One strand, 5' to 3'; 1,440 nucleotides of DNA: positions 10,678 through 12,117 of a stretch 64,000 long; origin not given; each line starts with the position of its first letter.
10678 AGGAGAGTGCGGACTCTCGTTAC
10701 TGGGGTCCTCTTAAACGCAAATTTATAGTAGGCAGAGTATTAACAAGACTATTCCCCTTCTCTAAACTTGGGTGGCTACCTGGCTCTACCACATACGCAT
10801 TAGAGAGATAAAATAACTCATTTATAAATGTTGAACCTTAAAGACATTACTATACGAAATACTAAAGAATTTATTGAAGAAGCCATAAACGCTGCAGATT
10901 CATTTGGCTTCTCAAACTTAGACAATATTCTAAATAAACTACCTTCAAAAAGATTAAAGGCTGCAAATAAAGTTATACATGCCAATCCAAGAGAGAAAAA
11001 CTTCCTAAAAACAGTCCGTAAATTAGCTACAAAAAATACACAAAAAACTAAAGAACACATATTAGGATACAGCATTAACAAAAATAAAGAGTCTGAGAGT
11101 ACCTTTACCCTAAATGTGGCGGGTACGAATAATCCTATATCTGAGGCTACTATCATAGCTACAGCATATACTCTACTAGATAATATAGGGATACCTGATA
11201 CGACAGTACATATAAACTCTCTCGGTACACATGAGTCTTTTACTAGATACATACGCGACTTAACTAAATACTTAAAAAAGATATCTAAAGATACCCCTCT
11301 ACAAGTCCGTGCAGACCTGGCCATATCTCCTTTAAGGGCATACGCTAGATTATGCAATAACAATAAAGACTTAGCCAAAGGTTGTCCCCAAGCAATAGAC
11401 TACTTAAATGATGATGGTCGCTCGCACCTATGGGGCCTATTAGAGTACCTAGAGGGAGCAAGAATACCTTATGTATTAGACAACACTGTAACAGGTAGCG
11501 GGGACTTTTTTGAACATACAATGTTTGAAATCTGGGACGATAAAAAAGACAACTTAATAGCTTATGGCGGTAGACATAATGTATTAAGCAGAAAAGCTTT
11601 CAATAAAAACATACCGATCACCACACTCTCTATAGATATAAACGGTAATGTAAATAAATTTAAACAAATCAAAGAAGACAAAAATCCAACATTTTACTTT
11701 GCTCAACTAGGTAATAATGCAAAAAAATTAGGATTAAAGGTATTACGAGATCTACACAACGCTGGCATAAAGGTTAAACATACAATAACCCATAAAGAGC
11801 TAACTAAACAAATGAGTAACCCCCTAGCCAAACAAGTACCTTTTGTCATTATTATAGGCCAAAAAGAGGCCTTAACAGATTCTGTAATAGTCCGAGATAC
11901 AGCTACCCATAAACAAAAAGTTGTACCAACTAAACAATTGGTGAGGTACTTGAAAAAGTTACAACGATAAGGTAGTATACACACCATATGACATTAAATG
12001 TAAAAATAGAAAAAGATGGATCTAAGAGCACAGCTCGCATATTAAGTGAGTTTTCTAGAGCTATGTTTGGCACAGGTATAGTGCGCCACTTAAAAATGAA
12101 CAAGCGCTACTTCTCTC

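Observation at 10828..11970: HisRS homolog lacking catalytic motif 2 but retaining the anticodon-binding domain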

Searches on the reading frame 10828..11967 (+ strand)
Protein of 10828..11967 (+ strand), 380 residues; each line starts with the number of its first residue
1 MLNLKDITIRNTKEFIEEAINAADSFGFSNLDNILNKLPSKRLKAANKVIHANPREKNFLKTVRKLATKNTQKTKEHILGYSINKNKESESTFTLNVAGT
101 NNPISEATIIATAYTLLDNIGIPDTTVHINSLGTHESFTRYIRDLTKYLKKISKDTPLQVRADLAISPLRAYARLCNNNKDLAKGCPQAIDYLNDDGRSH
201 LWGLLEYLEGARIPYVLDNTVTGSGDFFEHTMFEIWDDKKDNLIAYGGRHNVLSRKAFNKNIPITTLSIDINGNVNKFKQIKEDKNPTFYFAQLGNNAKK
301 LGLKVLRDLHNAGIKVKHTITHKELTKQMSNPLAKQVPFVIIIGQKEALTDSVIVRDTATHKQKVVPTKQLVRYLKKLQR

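Call 3: search_protein_families(library=pfam, proteins=[window:10828-11967:+], max_evalue=1)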
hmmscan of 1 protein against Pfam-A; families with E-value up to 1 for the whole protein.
window:10828-11967:+ (380 aa): 3 families
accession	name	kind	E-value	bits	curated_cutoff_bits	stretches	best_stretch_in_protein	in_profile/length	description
PF03129.25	HGTP_anticodon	-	2.8e-12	47.1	21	1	295-377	8-93/94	Anticodon binding domain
PF13393.11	tRNA-synt_His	-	0.014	15.1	25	1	169-272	202-306/308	Histidyl-tRNA synthetase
PF04031.18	Las1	-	0.12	12.8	22.7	0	92-138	79-125/149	Las1-like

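Call 4: search_protein_families(library=ncbifam, proteins=[window:10828-11967:+], max_evalue=1)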
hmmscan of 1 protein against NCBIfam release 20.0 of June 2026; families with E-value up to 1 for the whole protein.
window:10828-11967:+ (380 aa): 9 families
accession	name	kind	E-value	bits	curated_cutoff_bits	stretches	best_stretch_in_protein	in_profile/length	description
TIGR00442.1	hisS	equivalog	3e-37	128.6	286.75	1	96-367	126-405/406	histidine--tRNA ligase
NF009085.0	PRK12420.1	equivalog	7.2e-09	35.5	540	1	225-374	272-425/426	histidine--tRNA ligase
TIGR00418.1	thrS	equivalog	1.1e-07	31.2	383.65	1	299-377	485-563/565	threonine--tRNA ligase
NF003068.0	PRK03991.1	equivalog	5.8e-05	21.6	484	1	297-377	510-590/613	threonine--tRNA ligase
NF011500.0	PRK14938.1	equivalog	0.00031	19.8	362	1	303-377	291-365/387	Ser-tRNA(Thr) hydrolase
TIGR00443.1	hisZ_biosyn_reg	equivalog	0.00039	19.6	271.65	1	97-271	117-305/314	ATP phosphoribosyltransferase regulatory subunit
NF008941.0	PRK12292.2-4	equivalog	0.0041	16.1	447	1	210-317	257-361/393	ATP phosphoribosyltransferase regulatory subunit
NF008942.0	PRK12292.2-5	equivalog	0.018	13.7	643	1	244-373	295-425/434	ATP phosphoribosyltransferase regulatory subunit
NF008935.0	PRK12292.1-1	equivalog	0.043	12.8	350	1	227-286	267-324/382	ATP phosphoribosyltransferase regulatory subunit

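Call 5: search_solved_structures(query=window:10828-11967:+, max_evalue=1, show_alignments=2)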
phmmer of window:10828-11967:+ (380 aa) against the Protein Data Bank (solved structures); distinct sequences matched with E-value up to 1: 37.
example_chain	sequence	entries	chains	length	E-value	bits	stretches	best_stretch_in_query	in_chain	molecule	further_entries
1qe0_A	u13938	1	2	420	2.6e-20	76.1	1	92-377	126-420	Histidine--tRNA ligase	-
4e51_A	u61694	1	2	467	2.1e-14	56.7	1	98-355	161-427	Histidine--tRNA ligase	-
4rdx_A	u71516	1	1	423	2.7e-13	53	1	97-375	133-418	Histidine--tRNA ligase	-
1adj_A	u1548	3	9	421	1.2e-12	50.8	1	97-375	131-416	HISTIDYL-TRNA SYNTHETASE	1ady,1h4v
5e3i_A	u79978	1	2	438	1.8e-12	50.3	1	93-375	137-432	Histidine--tRNA ligase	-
1htt_A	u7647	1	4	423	5.7e-11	45.3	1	97-377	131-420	HISTIDYL-TRNA SYNTHETASE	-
1kmm_A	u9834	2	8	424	5.7e-11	45.3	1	97-377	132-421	HISTIDYL-TRNA SYNTHETASE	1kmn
2el9_A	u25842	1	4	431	6e-11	45.3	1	97-377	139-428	Histidyl-tRNA synthetase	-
1wu7_A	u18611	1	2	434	8.1e-05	25.1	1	92-375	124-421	Histidyl-tRNA synthetase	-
6nhi_A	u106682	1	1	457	0.0016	20.8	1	220-369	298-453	Histidine--tRNA ligase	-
2lw7_A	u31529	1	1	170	0.17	14.2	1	301-377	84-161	Histidine--tRNA ligase, cytoplasmic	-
8qic_A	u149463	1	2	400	0.22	13.8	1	305-358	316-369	Threonine--tRNA ligase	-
1evk_A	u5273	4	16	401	0.22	13.8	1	305-358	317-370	THREONYL-TRNA SYNTHETASE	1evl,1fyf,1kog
1iwl_A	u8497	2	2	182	0.22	13.8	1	194-292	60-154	Outer-membrane lipoproteins carrier protein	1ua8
3ksn_A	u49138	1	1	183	0.22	13.8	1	194-292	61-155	Outer-membrane lipoprotein carrier protein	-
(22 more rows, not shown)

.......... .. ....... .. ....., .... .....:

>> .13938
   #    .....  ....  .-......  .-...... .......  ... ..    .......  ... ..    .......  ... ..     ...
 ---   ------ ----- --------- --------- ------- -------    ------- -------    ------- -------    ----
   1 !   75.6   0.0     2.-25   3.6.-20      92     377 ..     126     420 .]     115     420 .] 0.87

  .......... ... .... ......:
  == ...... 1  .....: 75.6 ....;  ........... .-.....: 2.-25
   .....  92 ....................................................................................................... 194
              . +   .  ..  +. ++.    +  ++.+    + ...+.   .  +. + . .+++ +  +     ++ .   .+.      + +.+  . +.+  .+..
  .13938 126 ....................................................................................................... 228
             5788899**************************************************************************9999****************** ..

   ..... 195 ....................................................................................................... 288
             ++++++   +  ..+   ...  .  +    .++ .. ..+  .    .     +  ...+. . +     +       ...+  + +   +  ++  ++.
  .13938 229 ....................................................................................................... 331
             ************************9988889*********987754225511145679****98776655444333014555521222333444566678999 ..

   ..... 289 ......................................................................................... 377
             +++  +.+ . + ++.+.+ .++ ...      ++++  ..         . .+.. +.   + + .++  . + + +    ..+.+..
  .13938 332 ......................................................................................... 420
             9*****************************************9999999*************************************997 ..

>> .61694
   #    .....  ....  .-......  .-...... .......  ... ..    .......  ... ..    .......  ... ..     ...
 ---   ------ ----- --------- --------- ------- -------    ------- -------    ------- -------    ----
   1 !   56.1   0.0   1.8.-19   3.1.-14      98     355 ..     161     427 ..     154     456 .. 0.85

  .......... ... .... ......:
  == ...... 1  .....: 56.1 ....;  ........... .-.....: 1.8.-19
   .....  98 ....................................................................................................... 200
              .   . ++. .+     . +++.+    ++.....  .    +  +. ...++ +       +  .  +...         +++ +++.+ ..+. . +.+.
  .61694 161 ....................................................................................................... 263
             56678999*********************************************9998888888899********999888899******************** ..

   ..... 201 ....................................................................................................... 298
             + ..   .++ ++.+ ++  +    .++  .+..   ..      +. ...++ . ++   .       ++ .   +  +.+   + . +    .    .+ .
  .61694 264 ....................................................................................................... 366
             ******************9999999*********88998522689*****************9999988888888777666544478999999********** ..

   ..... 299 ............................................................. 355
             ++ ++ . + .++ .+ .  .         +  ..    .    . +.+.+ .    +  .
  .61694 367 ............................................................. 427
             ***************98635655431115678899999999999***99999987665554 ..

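Call 6: find_homologous_proteins(query=window:10828-11967:+, max_evalue=0.001)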
Query window:10828-11967:+ (380 aa): 35 proteins with E <= 0.001 among 3976 candidates.
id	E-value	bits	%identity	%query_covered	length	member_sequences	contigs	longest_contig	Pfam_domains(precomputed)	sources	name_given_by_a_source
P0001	9.4e-249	842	100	100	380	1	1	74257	PF03129.26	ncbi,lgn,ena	-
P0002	1.5e-175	602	71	100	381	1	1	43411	PF03129.26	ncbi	-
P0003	3.7e-171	587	69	100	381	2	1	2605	PF13393.12,PF03129.26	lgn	-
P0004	1.2e-169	582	68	100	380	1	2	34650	PF03129.26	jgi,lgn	jgi:histidyl-tRNA synthetase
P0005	1.7e-160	552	65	100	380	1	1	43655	PF03129.26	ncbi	-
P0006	3.0e-158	545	64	100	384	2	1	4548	PF03129.26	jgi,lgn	-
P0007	3.4e-158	544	64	100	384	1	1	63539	PF03129.26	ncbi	-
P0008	1.4e-156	539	63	100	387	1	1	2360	PF03129.26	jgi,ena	-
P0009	1.6e-154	532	64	100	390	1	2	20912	PF03129.26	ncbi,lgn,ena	-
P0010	1.2e-153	529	63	100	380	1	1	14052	PF13393.12,PF03129.26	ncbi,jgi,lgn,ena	-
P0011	2.5e-153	529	63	100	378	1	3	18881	PF03129.26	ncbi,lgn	-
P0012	2.0e-152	526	62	100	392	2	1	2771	PF13393.12,PF03129.26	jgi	-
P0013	4.4e-152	524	62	100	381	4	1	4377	PF13393.12,PF03129.26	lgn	-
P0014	7.7e-149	514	61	100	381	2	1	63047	PF13393.12,PF03129.26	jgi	jgi:histidyl-tRNA synthetase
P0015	1.0e-144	500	60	100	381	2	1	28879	PF13393.12,PF03129.26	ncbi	-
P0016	2.4e-127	443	55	100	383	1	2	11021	PF03129.26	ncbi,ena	-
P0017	1.0e-124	434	54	99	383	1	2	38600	PF03129.26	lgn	-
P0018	2.2e-123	430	52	99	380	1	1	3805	PF03129.26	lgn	-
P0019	5.3e-113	396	50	100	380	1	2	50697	PF03129.26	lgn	-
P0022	4.0e-56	209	33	100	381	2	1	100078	PF03129.26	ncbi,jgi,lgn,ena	-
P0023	2.5e-32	130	30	75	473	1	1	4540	PF13393.12,PF03129.26,PF00587.31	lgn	-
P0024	4.8e-31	126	26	96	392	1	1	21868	PF03129.26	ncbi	-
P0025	3.4e-30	123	31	75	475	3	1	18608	PF13393.12,PF03129.26,PF00587.31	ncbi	-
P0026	1.5e-28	118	29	76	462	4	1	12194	PF13393.12,PF03129.26,PF01409.26,PF00587.31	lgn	-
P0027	6.0e-28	116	28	76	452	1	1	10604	PF13393.12,PF03129.26,PF01409.26,PF00587.31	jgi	-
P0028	6.4e-28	116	28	76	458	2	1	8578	PF13393.12,PF03129.26,PF01409.26,PF00587.31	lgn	-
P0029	1.9e-27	114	28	76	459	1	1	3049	PF13393.12,PF03129.26,PF00587.31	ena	-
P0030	2.2e-27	114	29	76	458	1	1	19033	PF13393.12,PF03129.26,PF01409.26,PF00587.31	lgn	-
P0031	5.2e-27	113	28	78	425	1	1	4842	PF13393.12,PF03129.26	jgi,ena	-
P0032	6.4e-26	109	28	76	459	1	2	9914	PF13393.12,PF03129.26,PF01409.26,PF00587.31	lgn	-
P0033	1.7e-25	108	28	76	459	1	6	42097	PF13393.12,PF03129.26,PF00587.31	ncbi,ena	-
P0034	1.2e-4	39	21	75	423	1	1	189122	PF13393.12,PF03129.26,PF00587.31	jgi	jgi:histidyl-tRNA synthetase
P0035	2.4e-4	38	27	70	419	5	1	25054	PF13393.12,PF03129.26,PF01409.26,PF00587.31,PF00152.26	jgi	-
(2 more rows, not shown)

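Call 13: find_encoding_contigs(protein=P0001, flank=10000, max_places=3)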
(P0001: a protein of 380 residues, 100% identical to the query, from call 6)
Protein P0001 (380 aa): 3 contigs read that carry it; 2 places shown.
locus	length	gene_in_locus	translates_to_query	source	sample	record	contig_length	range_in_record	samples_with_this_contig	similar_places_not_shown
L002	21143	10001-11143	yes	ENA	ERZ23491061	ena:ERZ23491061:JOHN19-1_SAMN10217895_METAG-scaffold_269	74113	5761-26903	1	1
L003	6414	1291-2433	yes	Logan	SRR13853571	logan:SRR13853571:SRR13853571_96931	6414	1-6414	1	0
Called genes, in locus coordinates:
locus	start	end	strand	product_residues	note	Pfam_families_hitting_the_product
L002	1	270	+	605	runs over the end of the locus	PF07973:tRNA_SAD (weak), PF00587:tRNA-synt_2b, PF03129:HGTP_anticodon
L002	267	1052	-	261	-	-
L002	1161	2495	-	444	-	-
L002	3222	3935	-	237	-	PF03734:YkuD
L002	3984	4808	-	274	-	-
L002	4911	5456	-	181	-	-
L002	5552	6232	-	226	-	PF04203:Sortase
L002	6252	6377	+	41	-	-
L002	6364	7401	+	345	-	PF07705:CARDB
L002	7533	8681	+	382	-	PF21710:Spt6_S1 (faint), PF00575:S1 (weak), PF23459:S1_RRP5 (faint), PF00575:S1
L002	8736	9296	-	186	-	PF01195:Pept_tRNA_hydro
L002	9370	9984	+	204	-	PF10502:Peptidase_S26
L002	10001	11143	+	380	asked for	PF03129:HGTP_anticodon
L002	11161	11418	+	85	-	-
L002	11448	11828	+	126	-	PF02130:YbeY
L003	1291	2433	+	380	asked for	PF03129:HGTP_anticodon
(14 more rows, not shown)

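Call 14: find_encoding_contigs(protein=P0022, flank=6000, max_places=2)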
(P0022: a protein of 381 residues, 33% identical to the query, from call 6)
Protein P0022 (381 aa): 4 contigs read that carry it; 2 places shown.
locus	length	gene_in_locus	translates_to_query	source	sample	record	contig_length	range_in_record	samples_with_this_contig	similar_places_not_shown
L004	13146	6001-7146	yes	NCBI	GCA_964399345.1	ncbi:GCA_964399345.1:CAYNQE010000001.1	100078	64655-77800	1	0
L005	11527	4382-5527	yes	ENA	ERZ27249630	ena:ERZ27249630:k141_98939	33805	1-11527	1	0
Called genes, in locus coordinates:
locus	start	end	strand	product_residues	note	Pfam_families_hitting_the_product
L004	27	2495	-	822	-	PF00521:DNA_topoisoIV, PF03989:DNA_gyraseA_C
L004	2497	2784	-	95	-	-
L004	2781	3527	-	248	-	PF13483:Lactamase_B_3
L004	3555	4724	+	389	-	PF00575:S1 (weak), PF23459:S1_RRP5 (faint), PF00575:S1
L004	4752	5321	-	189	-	PF01195:Pept_tRNA_hydro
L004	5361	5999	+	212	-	PF10502:Peptidase_S26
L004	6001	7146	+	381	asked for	PF03129:HGTP_anticodon (weak)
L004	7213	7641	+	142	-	PF00313:CSD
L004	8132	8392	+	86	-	-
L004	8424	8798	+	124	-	PF02130:YbeY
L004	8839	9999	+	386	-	PF02491:SHS2_FTSA, PF11104:PilM_2 (weak), PF14450:FtsA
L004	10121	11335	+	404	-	PF00091:Tubulin, PF12327:FtsZ_C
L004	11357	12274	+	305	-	PF00890:FAD_binding_2 (faint), PF01134:GIDA (faint), PF01266:DAO (faint), PF01494:FAD_binding_3 (faint), PF03486:HI0933_like (faint), PF07992:Pyr_redox_2, PF13738:Pyr_redox_3, PF00070:Pyr_redox, +2 more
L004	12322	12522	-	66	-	-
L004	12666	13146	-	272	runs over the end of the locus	-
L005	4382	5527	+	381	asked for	PF03129:HGTP_anticodon (weak)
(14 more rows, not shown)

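Call 15: find_encoding_contigs(protein=P0024, flank=6000, max_places=2)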
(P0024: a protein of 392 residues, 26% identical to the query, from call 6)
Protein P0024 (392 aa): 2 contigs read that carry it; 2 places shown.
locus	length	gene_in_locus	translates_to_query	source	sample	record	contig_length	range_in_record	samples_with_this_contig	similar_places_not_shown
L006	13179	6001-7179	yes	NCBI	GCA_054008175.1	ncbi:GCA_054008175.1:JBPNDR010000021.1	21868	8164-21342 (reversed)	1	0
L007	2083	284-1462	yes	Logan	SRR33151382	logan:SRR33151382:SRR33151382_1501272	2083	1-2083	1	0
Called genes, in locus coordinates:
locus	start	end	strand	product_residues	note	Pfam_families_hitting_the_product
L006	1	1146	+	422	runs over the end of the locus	PF02784:Orn_Arg_deC_N, PF00278:Orn_DAP_Arg_deC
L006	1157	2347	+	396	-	PF00155:Aminotran_1_2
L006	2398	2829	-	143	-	PF07884:VKOR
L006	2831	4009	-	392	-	PF01702:TGT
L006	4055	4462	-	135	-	-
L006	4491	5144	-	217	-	PF01195:Pept_tRNA_hydro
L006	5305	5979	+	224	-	PF10502:Peptidase_S26, PF00717:Peptidase_S24 (weak)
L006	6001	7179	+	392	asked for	PF03129:HGTP_anticodon (weak)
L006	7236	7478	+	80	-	PF01165:Ribosomal_S21 (weak)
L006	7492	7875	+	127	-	PF02130:YbeY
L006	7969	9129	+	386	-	PF11104:PilM_2 (faint), PF02491:SHS2_FTSA, PF14450:FtsA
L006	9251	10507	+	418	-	PF00091:Tubulin, PF13809:Tubulin_2 (faint), PF12327:FtsZ_C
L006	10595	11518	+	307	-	PF00890:FAD_binding_2 (faint), PF01134:GIDA (faint), PF03486:HI0933_like (faint), PF07992:Pyr_redox_2, PF12831:FAD_oxidored (faint), PF13738:Pyr_redox_3, PF00070:Pyr_redox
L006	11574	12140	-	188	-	PF01863:YgjP-like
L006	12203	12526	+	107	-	PF09685:MamF_MmsF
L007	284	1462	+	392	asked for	PF03129:HGTP_anticodon (weak)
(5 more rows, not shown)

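Call 16: find_encoding_contigs(protein=P0025, flank=6000, max_places=2)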
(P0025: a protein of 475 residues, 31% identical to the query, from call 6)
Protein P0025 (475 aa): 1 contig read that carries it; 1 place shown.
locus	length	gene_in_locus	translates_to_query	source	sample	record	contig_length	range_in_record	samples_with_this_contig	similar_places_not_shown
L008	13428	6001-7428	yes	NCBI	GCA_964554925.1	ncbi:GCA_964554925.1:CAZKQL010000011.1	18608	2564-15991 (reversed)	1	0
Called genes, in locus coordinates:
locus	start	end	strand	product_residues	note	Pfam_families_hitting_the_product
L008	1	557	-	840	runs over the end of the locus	PF02861:Clp_N, PF02861:Clp_N, PF23569:NBD_SMAX1, PF00004:AAA, PF17871:AAA_lid_9, PF00158:Sigma54_activat, PF07724:AAA_2, PF00004:AAA, +14 more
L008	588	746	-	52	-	-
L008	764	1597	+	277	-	-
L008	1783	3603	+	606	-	-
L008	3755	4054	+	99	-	-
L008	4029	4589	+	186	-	-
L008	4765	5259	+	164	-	-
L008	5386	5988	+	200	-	PF10502:Peptidase_S26, PF00717:Peptidase_S24 (faint)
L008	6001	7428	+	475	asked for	PF13393:tRNA-synt_His, PF00587:tRNA-synt_2b, PF03129:HGTP_anticodon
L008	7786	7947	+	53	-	-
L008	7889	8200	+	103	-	-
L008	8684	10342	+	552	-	-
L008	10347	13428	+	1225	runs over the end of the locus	-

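Call 17: find_encoding_contigs(protein=P0033, flank=6000, max_places=2)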
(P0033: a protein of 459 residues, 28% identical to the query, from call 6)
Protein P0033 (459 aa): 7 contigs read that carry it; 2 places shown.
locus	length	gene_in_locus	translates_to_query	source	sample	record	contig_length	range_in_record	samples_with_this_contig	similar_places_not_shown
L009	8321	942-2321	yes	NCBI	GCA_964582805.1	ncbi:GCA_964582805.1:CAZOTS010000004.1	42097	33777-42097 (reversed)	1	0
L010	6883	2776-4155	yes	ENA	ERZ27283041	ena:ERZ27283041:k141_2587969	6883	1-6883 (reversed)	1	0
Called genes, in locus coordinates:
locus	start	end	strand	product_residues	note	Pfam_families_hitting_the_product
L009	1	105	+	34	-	?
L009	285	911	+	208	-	PF10502:Peptidase_S26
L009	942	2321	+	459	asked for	PF13393:tRNA-synt_His, PF00587:tRNA-synt_2b, PF03129:HGTP_anticodon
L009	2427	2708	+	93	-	-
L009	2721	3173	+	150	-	PF09424:YqeY, PF02637:GatB_Yqey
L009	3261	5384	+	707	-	PF18895:T4SS_pilin (weak), PF13205:Big_5 (faint)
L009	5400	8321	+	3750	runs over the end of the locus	PF18895:T4SS_pilin, PF13205:Big_5 (faint), PF01833:TIG (faint)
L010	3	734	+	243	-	?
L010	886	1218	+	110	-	PF00886:Ribosomal_S16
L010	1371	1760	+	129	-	PF13083:KH_KhpA-B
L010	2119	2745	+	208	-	PF10502:Peptidase_S26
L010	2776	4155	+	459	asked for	PF13393:tRNA-synt_His, PF00587:tRNA-synt_2b, PF03129:HGTP_anticodon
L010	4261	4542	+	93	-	-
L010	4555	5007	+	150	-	PF09424:YqeY, PF02637:GatB_Yqey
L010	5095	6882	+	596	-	?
